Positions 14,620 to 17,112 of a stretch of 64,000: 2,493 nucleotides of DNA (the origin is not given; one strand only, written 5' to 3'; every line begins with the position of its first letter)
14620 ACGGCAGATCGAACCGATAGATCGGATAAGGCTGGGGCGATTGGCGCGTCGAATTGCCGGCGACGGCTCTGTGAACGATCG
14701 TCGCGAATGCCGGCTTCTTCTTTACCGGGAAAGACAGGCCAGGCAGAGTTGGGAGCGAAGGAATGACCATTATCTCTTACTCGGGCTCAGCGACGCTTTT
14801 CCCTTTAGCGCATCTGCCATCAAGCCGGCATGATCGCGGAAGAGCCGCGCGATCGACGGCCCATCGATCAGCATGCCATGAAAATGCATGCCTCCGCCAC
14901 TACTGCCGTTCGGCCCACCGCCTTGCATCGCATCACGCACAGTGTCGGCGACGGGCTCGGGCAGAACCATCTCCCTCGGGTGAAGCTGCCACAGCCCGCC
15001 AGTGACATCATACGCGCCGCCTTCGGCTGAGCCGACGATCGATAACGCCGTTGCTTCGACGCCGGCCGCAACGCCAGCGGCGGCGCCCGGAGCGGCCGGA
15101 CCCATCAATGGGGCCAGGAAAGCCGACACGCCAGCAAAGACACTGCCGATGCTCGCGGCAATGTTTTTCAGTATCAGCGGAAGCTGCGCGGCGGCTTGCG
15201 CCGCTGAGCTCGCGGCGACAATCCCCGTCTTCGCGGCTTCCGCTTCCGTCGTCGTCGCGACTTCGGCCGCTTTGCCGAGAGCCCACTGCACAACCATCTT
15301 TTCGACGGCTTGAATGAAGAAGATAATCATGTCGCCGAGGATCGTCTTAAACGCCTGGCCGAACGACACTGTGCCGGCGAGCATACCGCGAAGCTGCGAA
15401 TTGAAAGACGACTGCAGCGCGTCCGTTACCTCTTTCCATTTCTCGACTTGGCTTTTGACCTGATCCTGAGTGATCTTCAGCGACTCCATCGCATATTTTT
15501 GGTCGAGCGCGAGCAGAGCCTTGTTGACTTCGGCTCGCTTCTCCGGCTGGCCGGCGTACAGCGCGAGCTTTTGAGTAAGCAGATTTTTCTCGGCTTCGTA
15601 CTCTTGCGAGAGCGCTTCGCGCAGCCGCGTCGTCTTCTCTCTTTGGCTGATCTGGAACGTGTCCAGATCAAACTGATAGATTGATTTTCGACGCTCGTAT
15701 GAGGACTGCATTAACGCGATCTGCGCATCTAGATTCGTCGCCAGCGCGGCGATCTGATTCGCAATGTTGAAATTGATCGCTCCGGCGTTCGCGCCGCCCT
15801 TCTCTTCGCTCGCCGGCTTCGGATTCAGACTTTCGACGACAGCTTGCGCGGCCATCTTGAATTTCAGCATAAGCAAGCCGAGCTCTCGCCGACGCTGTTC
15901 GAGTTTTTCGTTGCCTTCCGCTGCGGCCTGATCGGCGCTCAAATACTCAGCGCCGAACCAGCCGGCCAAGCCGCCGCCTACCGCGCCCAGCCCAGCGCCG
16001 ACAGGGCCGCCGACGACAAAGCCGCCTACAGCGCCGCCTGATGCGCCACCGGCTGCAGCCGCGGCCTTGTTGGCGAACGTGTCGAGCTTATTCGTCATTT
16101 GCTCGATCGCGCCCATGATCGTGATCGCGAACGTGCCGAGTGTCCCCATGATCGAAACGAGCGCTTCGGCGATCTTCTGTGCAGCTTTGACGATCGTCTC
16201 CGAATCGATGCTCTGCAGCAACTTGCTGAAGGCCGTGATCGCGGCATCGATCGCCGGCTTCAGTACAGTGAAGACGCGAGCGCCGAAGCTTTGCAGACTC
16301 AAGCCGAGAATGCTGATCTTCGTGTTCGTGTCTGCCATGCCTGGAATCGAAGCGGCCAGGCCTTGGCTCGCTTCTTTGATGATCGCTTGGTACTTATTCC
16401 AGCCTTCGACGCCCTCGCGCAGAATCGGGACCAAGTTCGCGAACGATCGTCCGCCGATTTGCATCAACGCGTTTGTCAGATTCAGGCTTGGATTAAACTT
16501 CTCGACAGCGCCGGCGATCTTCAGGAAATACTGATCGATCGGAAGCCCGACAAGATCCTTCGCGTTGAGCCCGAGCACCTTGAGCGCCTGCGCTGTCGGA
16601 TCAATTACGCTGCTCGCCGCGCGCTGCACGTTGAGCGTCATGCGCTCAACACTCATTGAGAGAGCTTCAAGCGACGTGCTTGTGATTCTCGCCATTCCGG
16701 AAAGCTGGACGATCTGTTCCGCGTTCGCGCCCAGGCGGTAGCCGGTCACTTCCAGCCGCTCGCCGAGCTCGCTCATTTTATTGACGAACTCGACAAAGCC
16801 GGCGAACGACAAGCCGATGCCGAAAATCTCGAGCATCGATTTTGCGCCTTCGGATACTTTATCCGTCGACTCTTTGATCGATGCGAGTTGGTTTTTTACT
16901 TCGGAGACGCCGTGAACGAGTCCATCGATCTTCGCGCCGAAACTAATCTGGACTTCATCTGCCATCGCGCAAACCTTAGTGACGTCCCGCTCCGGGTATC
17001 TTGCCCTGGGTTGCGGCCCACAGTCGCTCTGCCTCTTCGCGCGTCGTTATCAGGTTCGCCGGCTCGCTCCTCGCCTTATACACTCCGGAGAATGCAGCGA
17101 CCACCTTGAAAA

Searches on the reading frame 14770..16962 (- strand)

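Call 36: search_protein_families(library=phrogs, proteins=[window:14770-16962:-], max_evalue=0.00001)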
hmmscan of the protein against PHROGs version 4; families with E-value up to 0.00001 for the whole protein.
window:14770-16962:- (730 aa): 5 families
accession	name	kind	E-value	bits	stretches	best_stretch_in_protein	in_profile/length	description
phrog_2854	-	tail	6.2e-27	95.7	1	367-685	472-791/855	tail length tape measure protein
phrog_13338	-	unknown function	3.4e-12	46.4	1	18-492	19-444/903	-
phrog_8125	-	tail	7.5e-08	32.8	1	27-289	63-317/578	tail length tape measure protein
phrog_2276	-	tail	1.4e-07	31.6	1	9-288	34-318/673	tail length tape measure protein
phrog_339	-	tail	7.5e-07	28.7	1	348-691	770-1050/1123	tail length tape measure protein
